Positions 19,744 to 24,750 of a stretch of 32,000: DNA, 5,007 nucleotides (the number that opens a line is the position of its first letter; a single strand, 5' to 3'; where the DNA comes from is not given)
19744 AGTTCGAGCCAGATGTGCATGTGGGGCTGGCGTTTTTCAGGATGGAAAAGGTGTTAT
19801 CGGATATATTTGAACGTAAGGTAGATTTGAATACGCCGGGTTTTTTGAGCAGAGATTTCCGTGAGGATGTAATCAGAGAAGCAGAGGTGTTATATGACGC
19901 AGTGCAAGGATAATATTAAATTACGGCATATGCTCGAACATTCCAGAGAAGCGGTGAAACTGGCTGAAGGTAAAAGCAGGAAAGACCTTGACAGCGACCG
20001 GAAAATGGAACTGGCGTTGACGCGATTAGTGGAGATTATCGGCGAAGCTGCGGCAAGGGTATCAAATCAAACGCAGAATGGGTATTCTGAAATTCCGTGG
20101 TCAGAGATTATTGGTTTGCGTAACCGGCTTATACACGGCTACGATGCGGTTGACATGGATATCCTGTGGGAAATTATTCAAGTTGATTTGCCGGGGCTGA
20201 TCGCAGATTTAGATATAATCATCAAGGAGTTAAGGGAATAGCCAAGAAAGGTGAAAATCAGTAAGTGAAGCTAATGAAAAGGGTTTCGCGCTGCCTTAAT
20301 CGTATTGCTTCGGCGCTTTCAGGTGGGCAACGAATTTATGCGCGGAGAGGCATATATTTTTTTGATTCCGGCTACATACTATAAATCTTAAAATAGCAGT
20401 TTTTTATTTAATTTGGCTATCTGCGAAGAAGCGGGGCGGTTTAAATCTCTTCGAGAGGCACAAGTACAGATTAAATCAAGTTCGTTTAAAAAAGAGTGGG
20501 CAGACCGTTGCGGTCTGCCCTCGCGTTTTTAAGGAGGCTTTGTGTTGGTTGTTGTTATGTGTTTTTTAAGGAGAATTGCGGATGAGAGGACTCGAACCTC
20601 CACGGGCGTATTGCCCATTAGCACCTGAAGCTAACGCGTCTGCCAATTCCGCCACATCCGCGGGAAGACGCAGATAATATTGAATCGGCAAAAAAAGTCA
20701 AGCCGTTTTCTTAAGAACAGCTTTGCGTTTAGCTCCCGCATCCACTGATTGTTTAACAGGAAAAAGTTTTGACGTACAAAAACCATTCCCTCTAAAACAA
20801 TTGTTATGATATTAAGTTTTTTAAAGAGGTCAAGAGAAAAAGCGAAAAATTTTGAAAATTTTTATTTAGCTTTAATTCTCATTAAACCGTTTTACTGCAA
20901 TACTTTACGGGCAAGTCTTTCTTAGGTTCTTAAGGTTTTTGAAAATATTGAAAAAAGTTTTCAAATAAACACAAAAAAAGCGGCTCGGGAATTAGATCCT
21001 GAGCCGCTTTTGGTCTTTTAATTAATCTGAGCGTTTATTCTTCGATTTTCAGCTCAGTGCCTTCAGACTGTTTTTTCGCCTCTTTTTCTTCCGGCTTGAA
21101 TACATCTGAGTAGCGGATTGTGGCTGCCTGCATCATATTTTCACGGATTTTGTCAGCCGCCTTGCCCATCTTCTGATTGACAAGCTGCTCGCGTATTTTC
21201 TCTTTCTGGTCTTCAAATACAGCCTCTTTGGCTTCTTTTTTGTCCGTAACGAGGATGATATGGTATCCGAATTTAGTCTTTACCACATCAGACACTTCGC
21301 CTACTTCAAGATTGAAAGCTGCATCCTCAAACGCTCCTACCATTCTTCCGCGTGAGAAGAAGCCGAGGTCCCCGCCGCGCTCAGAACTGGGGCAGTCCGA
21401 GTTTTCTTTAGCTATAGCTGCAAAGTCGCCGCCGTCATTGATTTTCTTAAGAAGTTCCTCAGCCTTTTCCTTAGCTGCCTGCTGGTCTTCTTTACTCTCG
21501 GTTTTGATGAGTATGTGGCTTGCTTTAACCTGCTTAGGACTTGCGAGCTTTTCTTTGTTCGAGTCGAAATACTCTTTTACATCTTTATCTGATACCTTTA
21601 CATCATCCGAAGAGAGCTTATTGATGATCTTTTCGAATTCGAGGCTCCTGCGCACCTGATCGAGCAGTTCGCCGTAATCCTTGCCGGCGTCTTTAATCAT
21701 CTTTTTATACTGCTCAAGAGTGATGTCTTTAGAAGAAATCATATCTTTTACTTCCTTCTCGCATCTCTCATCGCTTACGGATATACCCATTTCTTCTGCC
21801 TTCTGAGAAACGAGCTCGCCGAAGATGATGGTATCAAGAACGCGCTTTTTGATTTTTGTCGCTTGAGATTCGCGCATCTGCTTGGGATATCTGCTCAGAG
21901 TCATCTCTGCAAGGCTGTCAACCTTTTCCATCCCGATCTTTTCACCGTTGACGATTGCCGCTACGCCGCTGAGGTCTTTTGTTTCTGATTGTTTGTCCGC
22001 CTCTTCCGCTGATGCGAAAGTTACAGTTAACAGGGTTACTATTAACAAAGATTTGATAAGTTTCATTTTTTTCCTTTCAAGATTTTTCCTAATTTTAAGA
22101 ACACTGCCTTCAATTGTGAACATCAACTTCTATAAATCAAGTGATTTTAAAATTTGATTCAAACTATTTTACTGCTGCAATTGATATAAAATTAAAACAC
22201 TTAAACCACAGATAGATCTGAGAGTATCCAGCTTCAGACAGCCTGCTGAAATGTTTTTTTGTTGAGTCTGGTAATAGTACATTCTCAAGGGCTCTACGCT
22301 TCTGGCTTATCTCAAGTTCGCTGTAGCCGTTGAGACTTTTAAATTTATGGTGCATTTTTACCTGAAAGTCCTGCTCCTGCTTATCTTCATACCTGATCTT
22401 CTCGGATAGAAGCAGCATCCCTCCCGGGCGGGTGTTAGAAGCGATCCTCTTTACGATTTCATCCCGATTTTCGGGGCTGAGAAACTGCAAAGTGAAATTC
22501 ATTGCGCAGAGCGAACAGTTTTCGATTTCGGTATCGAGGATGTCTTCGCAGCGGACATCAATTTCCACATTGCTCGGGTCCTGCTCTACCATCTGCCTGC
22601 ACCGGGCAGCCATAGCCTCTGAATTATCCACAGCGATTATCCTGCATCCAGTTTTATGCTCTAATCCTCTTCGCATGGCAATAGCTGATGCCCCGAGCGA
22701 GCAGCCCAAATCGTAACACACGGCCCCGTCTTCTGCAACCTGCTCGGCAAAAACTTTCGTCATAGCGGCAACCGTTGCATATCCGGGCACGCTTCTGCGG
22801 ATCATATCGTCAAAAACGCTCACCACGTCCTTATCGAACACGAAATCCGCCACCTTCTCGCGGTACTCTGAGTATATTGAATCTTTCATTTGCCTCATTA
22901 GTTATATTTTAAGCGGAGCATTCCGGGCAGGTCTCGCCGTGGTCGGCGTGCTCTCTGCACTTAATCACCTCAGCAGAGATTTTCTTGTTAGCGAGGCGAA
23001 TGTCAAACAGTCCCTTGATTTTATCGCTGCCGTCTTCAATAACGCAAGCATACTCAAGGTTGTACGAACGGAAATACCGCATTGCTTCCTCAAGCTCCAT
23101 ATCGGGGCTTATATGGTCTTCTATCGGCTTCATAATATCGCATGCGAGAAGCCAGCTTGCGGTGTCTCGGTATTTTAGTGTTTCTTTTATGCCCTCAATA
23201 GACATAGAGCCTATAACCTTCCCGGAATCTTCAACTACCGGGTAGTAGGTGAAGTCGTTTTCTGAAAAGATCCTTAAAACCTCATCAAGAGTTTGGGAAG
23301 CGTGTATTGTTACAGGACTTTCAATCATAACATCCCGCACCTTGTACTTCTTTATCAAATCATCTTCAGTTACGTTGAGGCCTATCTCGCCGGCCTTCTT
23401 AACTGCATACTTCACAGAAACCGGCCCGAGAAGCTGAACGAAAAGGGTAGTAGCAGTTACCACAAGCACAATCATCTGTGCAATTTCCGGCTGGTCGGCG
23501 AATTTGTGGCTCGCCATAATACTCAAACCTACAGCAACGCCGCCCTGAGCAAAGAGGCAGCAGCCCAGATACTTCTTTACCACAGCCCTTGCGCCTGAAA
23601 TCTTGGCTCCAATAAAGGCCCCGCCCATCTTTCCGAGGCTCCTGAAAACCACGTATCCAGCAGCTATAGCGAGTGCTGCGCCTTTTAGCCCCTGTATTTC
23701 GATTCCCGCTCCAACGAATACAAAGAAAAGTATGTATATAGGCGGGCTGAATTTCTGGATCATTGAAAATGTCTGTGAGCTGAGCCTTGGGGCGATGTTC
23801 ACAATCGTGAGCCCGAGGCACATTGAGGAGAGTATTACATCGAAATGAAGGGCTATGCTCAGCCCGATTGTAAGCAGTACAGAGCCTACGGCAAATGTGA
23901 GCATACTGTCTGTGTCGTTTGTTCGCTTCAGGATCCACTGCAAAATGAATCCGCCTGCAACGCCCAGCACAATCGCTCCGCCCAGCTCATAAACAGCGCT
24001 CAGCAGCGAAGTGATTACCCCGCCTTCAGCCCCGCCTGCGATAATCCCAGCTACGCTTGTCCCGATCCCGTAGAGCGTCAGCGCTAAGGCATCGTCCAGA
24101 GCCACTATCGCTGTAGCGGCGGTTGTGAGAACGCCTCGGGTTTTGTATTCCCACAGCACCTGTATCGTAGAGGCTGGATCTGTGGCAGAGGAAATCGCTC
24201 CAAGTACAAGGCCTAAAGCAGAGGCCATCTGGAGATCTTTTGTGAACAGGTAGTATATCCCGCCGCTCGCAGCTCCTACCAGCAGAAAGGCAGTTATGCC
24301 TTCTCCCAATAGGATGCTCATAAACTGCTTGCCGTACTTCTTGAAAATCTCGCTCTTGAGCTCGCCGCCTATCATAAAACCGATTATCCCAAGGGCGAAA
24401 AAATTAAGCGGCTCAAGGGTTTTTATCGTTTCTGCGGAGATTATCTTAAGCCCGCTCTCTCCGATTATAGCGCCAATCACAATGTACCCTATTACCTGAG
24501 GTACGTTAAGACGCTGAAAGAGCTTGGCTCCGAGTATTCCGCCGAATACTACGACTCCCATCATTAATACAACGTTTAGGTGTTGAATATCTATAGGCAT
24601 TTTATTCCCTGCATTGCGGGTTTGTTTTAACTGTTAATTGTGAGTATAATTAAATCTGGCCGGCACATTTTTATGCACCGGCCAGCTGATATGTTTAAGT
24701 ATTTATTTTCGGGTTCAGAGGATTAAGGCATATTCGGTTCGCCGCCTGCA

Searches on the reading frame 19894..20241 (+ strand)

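Call 77: search_protein_families(library=pfam, proteins=[window:19894-20241:+], max_evalue=0.01)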
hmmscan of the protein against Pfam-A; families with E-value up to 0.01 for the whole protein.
window:19894-20241:+ (115 aa): 1 family
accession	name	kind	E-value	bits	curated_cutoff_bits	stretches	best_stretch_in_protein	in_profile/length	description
PF01934.22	HepT-like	-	1e-24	87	23.5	1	13-104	1-115/120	Ribonuclease HepT-like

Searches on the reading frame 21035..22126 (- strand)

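Call 13: search_protein_families(library=pfam, proteins=[window:21035-22126:-])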
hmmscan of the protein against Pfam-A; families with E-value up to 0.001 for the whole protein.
window:21035-22126:- (363 aa): 6 families
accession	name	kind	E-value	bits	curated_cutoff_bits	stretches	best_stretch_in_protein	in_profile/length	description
PF13616.12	Rotamase_3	-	4.7e-33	114.6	22.5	1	196-297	12-116/116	PPIC-type PPIASE domain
PF00639.27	Rotamase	-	6.1e-30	104.5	21.7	1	204-295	1-97/97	PPIC-type PPIASE domain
PF13145.12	Rotamase_2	-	3e-19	70.4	27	1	178-308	1-120/121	PPIC-type PPIASE domain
PF13624.11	SurA_N_3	-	1.9e-15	57.5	27.2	1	17-167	10-161/162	SurA-like N-terminal domain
PF09312.16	SurA_N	-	3.6e-13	50.1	30.8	1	54-162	3-112/118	SurA N-terminal domain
PF13623.11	SurA_N_2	-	7.4e-12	45.8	28.5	1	18-128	5-121/145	SurA-like N-terminal domain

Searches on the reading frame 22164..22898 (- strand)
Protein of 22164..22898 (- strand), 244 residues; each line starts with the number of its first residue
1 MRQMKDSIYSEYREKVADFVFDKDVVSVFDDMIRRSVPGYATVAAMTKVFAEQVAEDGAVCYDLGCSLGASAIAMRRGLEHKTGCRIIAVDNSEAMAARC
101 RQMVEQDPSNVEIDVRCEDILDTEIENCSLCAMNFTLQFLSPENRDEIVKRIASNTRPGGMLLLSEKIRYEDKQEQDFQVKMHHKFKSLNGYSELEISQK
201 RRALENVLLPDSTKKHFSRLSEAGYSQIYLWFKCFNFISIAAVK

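Call 13: search_protein_families(library=pfam, proteins=[window:22164-22898:-])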
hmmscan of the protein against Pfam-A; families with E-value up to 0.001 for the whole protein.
window:22164-22898:- (244 aa): 5 families
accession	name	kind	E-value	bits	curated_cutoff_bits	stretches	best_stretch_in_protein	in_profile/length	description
PF13649.12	Methyltransf_25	-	4.9e-11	43.6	27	1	63-160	3-97/97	Methyltransferase domain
PF08241.18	Methyltransf_11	-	2.4e-09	38.2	21.2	1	63-163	2-94/95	Methyltransferase domain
PF08242.18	Methyltransf_12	-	1.5e-07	32.5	30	1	63-162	2-98/98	Methyltransferase domain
PF13847.12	Methyltransf_31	-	2.1e-05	24.7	27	1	57-174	3-114/145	Methyltransferase domain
PF09243.16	Rsm22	-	0.00014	21.8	23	1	35-153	11-129/275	Mitochondrial small ribosomal subunit Rsm22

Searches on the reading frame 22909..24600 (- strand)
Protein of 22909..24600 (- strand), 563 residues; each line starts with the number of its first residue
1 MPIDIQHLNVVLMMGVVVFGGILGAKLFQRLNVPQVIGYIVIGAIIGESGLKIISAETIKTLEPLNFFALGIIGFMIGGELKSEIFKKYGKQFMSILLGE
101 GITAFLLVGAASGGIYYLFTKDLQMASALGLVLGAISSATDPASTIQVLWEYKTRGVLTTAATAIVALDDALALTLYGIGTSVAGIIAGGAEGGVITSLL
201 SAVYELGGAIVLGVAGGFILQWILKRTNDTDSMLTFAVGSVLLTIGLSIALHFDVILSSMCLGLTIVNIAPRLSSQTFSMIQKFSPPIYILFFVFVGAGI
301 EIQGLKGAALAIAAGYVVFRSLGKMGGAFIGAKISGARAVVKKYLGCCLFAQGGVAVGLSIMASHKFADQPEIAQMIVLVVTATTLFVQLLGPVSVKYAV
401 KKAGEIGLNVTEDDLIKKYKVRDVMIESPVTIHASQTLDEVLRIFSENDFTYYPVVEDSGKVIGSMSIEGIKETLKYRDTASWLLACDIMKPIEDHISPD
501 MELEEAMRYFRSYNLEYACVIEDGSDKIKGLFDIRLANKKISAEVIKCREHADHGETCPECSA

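Call 13: search_protein_families(library=pfam, proteins=[window:22909-24600:-])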
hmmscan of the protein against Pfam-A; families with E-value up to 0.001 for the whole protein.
window:22909-24600:- (563 aa): 3 families
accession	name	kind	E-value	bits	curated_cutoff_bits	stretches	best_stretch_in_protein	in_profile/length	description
PF00999.27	Na_H_Exchanger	-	4.1e-34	118.5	26.2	1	22-386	9-363/375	Sodium/hydrogen exchanger, transmembrane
PF00571.33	CBS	-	7.8e-17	61.8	24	1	421-471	1-51/57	CBS domain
PF05145.17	AbrB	-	5.3e-05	22.8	29.2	1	14-122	157-260/314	Transition state regulatory protein AbrB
